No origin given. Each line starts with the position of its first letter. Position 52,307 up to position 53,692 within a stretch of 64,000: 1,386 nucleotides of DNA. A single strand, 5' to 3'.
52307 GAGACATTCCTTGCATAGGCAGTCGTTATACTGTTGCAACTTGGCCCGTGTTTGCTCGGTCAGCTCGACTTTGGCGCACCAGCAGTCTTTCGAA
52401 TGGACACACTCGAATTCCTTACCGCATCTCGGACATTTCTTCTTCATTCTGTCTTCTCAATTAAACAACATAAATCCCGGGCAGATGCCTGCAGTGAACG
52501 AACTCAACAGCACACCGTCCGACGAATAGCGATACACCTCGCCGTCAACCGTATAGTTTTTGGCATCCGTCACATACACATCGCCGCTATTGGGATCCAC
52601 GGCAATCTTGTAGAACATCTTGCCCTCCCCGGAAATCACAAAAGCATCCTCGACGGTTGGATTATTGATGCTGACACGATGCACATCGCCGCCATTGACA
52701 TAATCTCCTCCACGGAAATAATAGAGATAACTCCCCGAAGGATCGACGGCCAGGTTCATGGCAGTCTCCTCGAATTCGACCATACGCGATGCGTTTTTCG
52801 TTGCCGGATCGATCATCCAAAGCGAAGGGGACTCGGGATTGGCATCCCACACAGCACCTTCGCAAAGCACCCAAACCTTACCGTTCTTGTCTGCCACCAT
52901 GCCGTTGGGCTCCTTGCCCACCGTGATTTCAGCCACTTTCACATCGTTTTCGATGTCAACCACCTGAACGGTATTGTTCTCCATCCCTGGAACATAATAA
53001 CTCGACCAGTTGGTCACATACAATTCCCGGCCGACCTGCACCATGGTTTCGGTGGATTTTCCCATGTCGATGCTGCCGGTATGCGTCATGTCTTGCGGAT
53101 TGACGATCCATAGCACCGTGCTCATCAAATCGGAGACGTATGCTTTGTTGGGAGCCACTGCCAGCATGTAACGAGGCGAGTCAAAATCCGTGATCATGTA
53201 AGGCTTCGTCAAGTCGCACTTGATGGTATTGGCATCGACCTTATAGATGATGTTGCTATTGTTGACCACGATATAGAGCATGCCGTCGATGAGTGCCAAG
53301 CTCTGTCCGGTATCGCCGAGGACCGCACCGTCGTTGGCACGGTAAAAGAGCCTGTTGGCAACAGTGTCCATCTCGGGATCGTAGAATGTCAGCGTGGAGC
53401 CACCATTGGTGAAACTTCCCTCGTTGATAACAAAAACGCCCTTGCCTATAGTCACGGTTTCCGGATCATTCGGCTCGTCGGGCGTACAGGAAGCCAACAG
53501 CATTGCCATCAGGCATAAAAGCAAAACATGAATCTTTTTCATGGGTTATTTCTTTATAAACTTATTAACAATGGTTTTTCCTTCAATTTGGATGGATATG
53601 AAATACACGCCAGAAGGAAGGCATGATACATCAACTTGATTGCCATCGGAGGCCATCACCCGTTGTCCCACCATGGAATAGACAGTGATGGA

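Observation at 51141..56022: B12-riboswitch-controlled operon of T9SS-sorted surface proteins without a TonB-dependent transporter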

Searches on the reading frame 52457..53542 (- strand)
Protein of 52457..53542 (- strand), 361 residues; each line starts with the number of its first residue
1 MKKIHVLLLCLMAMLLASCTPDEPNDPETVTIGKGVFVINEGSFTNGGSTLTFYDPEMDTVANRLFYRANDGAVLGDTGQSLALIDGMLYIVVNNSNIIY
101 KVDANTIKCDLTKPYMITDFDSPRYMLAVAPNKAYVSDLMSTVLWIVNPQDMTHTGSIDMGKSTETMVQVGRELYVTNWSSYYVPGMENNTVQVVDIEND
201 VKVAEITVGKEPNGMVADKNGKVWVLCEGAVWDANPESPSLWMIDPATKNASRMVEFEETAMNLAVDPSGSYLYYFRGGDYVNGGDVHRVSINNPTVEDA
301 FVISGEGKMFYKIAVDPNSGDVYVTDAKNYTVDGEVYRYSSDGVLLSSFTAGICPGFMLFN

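Call 5: search_protein_families(library=pfam, proteins=[window:52457-53542:-], max_evalue=0.1)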
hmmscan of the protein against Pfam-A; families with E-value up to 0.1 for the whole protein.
window:52457-53542:- (361 aa): 4 families
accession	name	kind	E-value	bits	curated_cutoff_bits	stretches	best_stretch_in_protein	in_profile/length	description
PF16819.11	DUF5074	-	4.8e-28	98.7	27.2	1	34-347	1-336/353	Domain of unknown function (DUF5074)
PF01436.27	NHL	-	3.6e-06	27.2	20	1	313-332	7-25/28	NHL repeat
PF21959.2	DUF6923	-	3.7e-06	27.4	27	1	152-297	72-208/234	Repeat of unknown function (DUF6923)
PF08450.18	SGL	-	0.013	15.5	26.3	1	132-279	12-151/246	SMP-30/Gluconolactonase/LRE-like region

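Call 6: search_protein_families(library=ncbifam, proteins=[window:52457-53542:-], max_evalue=0.1)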
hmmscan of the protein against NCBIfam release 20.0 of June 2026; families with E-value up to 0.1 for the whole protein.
window:52457-53542:- (361 aa): 7 families
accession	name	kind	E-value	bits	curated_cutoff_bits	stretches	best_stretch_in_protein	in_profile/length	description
NF052280.1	7_blade_YncE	equivalog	3.8e-07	29.2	400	1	239-332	150-240/338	7-bladed beta-propeller protein YncE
NF038015.2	AztD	exception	8.8e-07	28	400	1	108-170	291-354/356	zinc metallochaperone AztD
TIGR03866.1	PQQ_ABC_repeats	subfamily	9.9e-07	28.1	287.3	1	89-225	13-140/310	PQQ-dependent catabolism-associated beta-propeller protein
NF052340.1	hydrazine_beta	equivalog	1.1e-05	24.7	560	1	142-234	55-142/372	hydrazine synthase subunit beta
NF052342.1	hydrazine_BC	exception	1.4e-05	23.5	1250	1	166-234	77-148/690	hydrazine synthase subunit beta-gamma fusion subunit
TIGR02276.1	beta_rpt_yvtn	repeat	0.00057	19.8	27.85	1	171-216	3-40/42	beta-propeller repeat protein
NF052634.1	Riean_0653_fam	subfamily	0.016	16.1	57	1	1-51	1-55/176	Riean_0653 family protein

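Call 18: search_solved_structures(query=window:52457-53542:-, max_evalue=1)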
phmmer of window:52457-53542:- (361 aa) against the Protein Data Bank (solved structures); distinct sequences matched with E-value up to 1: 19.
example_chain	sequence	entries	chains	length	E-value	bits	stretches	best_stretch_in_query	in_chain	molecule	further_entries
8bmx_D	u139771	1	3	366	6.6e-55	189.8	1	4-358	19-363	YncE family protein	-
8p97_B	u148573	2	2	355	6e-54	186.7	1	8-358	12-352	Putative surface layer protein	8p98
8bn0_A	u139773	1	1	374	1.1e-53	185.8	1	28-358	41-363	Putative surface layer protein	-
8okv_B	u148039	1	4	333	3.1e-53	184.3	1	32-358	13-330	Putative surface layer protein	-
8bmy_A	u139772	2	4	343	6.6e-53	183.3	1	33-358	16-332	Putative surface layer protein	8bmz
8baz_A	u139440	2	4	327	6.9e-53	183.2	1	34-358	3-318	Surface layer protein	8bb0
8bai_A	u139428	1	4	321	9.3e-53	182.8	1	34-358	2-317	Surface layer protein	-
3dsm_A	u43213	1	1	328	1e-52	182.7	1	34-358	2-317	uncharacterized protein BACUNI_02894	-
8puj_A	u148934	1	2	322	1e-52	182.7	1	33-358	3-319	YncE family protein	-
8ptf_A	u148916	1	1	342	2.9e-25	92.4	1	35-359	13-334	YncE family protein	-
8ptd_A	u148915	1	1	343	2.9e-25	92.3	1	35-359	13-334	YncE family protein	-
8blw_B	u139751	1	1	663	1.2e-24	90.3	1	34-358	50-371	YncE family protein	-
9s6c_C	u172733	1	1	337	7.1e-10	41.7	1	33-109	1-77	Quinoprotein amine dehydrogenase-like protein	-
9s6c_A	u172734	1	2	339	2.6e-09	39.9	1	34-109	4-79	Quinoprotein amine dehydrogenase-like protein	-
1l0q_A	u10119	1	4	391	2.5e-08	36.6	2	127-283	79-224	Surface layer protein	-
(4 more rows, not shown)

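Call 78: search_solved_structures(query=window:52457-53542:-, max_evalue=1e-40, show_alignments=5)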
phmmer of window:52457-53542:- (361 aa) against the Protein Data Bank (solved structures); distinct sequences matched with E-value up to 1e-40: 9.
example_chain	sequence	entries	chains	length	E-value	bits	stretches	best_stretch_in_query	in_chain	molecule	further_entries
8bmx_D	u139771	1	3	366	6.6e-55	189.8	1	4-358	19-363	YncE family protein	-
8p97_B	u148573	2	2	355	6e-54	186.7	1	8-358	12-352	Putative surface layer protein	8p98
8bn0_A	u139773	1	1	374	1.1e-53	185.8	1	28-358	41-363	Putative surface layer protein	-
8okv_B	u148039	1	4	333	3.1e-53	184.3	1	32-358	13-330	Putative surface layer protein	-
8bmy_A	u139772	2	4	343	6.6e-53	183.3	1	33-358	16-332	Putative surface layer protein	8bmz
8baz_A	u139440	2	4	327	6.9e-53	183.2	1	34-358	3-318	Surface layer protein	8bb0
8bai_A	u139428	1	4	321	9.3e-53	182.8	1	34-358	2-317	Surface layer protein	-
3dsm_A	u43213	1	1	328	1e-52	182.7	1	34-358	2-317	uncharacterized protein BACUNI_02894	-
8puj_A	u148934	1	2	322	1e-52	182.7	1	33-358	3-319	YncE family protein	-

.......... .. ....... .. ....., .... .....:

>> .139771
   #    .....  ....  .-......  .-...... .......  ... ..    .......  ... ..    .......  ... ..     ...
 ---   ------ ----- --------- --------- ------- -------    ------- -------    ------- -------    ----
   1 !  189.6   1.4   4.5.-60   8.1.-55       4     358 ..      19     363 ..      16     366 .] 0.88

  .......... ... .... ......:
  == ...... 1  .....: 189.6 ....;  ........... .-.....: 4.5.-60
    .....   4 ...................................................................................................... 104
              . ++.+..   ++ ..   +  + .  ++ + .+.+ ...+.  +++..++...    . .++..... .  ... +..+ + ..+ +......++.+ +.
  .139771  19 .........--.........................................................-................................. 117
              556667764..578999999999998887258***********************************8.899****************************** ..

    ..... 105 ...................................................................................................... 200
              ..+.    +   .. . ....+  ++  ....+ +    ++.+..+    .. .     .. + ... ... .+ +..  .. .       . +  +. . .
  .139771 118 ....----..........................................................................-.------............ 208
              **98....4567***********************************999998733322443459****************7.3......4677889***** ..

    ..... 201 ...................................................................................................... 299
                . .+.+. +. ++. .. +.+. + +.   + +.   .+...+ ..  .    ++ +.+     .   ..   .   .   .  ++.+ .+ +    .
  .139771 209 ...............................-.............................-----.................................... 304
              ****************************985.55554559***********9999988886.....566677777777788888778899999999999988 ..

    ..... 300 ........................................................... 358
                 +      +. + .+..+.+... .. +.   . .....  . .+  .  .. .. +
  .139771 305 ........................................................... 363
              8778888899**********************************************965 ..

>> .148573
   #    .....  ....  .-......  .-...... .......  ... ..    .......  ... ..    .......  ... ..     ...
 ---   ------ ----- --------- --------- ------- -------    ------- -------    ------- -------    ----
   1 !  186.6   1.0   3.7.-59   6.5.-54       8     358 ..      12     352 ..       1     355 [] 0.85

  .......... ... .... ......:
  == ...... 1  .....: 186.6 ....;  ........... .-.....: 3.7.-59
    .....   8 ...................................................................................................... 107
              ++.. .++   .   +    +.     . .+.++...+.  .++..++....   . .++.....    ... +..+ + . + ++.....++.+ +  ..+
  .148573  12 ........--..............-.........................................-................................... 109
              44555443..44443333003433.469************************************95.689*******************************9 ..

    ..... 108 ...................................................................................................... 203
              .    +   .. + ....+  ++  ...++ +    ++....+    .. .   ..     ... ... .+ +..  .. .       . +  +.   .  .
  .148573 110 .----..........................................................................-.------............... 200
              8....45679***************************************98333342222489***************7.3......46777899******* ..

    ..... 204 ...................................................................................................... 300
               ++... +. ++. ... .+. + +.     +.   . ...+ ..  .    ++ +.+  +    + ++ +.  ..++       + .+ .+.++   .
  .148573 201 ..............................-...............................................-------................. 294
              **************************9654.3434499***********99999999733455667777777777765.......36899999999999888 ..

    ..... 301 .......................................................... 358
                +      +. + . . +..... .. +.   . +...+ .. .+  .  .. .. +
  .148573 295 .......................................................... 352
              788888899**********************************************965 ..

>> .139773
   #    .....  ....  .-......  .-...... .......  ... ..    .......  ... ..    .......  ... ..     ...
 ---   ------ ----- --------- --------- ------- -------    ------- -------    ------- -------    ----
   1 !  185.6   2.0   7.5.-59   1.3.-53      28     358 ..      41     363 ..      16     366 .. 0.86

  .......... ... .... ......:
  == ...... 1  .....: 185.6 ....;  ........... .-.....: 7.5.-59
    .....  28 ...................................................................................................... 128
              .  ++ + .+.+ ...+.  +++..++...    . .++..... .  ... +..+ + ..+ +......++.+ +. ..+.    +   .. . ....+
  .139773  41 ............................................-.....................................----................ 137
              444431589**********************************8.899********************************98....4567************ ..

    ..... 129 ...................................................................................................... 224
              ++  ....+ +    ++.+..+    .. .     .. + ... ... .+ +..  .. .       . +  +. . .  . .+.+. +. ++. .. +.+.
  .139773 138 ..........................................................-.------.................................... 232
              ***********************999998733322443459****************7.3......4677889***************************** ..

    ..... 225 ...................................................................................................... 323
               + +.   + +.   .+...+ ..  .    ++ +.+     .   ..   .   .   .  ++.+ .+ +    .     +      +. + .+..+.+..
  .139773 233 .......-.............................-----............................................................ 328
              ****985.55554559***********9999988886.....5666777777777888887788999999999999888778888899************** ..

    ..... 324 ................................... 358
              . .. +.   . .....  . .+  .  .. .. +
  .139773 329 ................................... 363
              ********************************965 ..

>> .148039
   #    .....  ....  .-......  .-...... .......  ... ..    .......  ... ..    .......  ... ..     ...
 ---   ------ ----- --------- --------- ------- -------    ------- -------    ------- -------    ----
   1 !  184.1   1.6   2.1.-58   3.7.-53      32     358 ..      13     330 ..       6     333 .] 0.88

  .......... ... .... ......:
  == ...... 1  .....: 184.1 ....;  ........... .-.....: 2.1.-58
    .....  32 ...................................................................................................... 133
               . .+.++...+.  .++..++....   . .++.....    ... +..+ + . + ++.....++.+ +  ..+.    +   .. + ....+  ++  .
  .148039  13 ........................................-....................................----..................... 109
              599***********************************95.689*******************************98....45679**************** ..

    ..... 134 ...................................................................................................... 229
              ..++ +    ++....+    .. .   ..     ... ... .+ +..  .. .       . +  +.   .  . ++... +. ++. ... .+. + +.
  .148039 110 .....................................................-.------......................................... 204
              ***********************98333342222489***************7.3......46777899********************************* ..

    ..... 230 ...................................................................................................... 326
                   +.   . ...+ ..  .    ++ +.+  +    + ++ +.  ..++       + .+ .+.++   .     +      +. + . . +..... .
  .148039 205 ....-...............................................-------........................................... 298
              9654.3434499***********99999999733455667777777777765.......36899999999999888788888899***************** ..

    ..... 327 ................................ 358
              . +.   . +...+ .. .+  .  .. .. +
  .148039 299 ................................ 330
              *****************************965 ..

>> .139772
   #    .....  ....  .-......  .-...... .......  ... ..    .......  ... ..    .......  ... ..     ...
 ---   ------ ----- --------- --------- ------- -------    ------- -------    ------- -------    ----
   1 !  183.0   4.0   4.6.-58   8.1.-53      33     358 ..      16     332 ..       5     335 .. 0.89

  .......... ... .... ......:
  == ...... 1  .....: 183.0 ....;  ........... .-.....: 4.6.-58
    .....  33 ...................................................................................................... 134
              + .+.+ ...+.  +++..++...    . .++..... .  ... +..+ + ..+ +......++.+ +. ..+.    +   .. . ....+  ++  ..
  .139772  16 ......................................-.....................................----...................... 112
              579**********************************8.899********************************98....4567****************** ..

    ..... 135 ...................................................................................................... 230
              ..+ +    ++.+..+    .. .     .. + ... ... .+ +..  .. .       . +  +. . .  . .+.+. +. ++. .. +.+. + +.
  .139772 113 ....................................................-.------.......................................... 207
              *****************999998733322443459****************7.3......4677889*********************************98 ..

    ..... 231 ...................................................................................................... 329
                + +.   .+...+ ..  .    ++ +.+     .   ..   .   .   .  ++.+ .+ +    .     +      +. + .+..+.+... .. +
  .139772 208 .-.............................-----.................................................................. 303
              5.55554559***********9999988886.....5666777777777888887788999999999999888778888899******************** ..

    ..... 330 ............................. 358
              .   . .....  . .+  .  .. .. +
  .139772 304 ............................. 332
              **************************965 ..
